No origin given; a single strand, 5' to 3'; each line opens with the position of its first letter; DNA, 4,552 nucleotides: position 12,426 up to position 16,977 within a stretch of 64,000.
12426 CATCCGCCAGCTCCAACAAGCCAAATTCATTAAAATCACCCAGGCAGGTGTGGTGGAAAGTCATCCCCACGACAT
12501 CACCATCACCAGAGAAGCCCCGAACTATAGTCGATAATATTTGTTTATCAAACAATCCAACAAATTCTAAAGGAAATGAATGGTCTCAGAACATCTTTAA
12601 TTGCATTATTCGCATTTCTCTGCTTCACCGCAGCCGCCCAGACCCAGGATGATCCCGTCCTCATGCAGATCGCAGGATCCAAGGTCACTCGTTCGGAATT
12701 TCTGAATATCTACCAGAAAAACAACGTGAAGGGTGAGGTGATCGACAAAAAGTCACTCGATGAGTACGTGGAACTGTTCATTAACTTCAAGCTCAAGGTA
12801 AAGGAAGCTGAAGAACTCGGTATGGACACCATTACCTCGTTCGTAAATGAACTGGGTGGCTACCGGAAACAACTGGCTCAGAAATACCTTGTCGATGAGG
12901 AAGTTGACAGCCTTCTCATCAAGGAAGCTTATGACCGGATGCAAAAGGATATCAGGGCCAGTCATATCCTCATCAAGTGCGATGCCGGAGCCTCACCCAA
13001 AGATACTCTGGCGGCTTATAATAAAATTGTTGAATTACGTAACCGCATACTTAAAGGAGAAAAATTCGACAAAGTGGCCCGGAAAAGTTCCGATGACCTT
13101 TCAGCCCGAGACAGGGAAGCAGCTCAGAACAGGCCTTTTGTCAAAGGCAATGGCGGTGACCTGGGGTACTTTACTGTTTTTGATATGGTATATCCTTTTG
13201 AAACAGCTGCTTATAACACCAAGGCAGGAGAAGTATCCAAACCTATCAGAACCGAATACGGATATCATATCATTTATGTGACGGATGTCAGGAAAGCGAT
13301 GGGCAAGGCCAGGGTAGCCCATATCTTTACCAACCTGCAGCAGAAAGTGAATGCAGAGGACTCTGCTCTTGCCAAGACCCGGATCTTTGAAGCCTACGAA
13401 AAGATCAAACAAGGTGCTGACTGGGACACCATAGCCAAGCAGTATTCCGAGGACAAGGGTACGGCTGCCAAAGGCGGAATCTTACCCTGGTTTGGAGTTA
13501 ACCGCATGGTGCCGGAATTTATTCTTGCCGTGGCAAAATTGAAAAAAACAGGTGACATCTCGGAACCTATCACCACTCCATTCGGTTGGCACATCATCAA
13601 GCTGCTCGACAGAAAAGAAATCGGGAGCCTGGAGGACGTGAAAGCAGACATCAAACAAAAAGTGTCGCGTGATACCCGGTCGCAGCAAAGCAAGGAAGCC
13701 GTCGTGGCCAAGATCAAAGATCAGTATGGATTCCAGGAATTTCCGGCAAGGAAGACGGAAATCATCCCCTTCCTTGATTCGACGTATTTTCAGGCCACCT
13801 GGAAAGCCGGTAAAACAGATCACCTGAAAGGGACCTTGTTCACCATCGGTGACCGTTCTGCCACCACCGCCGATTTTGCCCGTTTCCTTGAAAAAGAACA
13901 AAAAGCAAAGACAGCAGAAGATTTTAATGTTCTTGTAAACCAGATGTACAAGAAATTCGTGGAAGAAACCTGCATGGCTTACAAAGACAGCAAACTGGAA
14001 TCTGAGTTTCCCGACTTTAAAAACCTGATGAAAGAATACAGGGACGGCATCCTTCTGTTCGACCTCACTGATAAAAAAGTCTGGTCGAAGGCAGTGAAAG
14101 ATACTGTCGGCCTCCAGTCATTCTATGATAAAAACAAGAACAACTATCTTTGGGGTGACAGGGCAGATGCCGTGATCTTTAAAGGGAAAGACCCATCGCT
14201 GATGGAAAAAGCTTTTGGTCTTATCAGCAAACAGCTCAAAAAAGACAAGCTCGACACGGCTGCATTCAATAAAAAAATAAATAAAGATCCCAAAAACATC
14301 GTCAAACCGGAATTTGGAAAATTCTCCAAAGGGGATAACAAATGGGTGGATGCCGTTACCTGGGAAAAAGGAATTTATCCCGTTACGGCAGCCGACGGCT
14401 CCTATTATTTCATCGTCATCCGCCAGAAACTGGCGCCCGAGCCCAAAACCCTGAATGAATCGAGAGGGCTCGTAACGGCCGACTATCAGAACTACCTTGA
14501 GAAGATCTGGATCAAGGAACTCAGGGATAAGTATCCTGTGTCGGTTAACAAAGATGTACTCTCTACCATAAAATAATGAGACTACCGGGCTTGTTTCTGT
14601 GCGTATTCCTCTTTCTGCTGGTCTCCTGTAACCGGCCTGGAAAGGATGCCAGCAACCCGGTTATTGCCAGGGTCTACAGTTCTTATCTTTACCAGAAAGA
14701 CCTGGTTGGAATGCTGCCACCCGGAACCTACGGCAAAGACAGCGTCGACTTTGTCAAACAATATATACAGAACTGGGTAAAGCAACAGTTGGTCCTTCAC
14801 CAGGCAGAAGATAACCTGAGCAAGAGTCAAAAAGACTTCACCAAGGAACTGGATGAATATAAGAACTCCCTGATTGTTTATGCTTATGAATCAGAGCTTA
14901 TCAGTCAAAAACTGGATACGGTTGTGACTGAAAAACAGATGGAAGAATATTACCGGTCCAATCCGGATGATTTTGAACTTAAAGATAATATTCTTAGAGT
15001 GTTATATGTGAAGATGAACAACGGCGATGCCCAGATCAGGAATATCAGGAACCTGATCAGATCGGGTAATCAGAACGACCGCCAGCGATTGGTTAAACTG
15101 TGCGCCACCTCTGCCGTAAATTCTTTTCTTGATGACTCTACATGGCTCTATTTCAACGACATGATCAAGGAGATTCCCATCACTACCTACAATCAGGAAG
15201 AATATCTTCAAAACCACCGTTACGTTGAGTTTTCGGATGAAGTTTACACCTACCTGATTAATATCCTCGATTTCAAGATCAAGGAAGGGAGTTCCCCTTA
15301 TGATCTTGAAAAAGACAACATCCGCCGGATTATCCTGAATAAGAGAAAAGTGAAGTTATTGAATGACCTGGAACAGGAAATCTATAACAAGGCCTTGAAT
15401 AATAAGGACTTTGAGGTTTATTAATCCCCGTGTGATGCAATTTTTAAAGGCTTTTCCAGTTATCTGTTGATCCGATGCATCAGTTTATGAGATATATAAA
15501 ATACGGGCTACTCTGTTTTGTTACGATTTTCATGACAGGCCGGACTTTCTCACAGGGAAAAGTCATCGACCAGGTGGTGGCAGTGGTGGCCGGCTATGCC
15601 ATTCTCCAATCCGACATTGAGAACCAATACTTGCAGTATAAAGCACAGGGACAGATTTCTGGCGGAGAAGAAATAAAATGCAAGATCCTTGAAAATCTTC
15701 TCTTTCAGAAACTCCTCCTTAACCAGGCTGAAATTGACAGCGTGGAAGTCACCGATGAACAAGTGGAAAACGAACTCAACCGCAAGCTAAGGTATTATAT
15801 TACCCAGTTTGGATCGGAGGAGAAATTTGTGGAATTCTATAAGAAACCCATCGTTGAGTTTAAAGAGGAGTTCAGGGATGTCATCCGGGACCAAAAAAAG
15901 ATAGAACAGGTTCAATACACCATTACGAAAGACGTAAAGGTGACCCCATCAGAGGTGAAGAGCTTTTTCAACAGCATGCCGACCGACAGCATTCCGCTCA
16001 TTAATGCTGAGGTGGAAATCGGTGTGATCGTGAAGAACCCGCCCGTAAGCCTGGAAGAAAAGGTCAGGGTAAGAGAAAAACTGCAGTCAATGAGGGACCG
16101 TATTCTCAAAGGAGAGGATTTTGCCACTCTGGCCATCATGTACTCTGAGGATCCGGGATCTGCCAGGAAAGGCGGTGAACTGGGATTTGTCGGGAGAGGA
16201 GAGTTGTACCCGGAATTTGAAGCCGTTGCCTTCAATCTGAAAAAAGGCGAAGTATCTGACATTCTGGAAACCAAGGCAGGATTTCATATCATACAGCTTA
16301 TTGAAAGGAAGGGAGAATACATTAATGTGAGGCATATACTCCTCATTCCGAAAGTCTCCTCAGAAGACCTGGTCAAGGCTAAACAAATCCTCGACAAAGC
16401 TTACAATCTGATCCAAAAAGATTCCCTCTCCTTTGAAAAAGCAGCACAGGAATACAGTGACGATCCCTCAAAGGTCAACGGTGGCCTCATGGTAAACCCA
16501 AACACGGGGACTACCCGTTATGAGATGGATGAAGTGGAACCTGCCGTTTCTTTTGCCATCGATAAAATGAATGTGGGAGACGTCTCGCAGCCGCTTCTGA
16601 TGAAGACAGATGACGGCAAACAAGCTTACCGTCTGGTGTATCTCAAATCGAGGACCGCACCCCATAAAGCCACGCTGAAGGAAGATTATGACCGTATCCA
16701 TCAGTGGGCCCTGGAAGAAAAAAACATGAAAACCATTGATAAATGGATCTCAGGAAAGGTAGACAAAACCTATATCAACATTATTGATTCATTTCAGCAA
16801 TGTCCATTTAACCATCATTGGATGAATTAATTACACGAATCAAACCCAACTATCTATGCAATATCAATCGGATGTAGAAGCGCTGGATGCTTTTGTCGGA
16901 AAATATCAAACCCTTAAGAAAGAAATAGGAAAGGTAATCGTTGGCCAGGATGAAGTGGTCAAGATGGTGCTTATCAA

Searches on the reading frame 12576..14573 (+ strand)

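Call 47: search_protein_families(library=pfam, proteins=[window:12576-14573:+], max_evalue=0.001)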
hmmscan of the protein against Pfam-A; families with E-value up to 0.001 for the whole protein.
window:12576-14573:+ (666 aa): 3 families
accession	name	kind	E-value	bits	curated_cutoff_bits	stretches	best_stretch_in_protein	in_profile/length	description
PF00639.27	Rotamase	-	5.6e-47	159.1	21.7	2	249-344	1-96/97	PPIC-type PPIASE domain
PF13616.12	Rotamase_3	-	2.5e-45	154.2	22.5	2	239-347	10-116/116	PPIC-type PPIASE domain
PF13145.12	Rotamase_2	-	1.1e-19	71.9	27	2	250-356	27-120/121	PPIC-type PPIASE domain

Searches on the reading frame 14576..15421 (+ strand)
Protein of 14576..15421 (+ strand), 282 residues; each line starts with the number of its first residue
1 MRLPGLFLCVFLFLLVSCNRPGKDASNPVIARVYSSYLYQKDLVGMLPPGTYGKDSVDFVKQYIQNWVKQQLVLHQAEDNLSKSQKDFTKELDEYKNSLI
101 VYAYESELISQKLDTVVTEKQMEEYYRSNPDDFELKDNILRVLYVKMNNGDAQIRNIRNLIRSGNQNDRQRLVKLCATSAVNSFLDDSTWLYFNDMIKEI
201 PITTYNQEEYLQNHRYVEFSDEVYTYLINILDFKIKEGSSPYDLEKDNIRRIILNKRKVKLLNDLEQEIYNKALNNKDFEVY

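Call 96: search_protein_families(library=ncbifam, proteins=[window:14576-15421:+], max_evalue=0.0001)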
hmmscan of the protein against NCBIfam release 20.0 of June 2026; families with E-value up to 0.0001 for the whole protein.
window:14576-15421:+ (282 aa): 1 family
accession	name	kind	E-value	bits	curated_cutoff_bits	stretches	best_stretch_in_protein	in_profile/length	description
TIGR02925.1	cis_trans_EpsD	equivalog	2.8e-07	30.4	108.9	1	7-165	5-164/232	EpsD family peptidyl-prolyl cis-trans isomerase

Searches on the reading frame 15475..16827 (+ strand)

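Call 96: search_protein_families(library=ncbifam, proteins=[window:15475-16827:+], max_evalue=0.0001)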
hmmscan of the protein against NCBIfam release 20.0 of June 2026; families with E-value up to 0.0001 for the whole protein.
window:15475-16827:+ (451 aa): 10 families
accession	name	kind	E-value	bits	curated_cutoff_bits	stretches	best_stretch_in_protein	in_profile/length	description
NF000809.0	PRK00059.1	equivalog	6.7e-34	117.8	303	1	65-280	83-289/336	peptidylprolyl isomerase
NF008038.0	PRK10770.1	equivalog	1.9e-31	109.3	394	1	17-439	11-428/431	peptidylprolyl isomerase SurA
TIGR02933.1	nifM_nitrog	equivalog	3.8e-19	69.6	168.2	1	195-273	137-215/256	nitrogen fixation protein NifM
NF002824.0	PRK02998.1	subfamily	1.5e-17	63.9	360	1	204-279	149-224/283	peptidylprolyl isomerase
NF002846.0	PRK03095.1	equivalog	2.3e-16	60.2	361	1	204-279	147-222/287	peptidylprolyl isomerase PrsA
NF002827.0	PRK03002.1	equivalog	3e-15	56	343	1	201-279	148-226/285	peptidylprolyl isomerase PrsA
NF008054.0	PRK10788.1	equivalog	6.7e-13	48.2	493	1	203-317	284-394/626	peptidylprolyl isomerase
NF011969.0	PRK15441.1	equivalog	4.1e-09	36.7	127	1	204-279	19-93/93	peptidylprolyl isomerase PpiC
NF003356.0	PRK04405.1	subfamily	1.2e-07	31.1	339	1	205-280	160-240/299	peptidylprolyl isomerase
NF051879.1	TDE1658_narrow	equivalog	3.7e-05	22.8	340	0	51-124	46-119/342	MOSP complex formation periplasmic protein, TDE1658 family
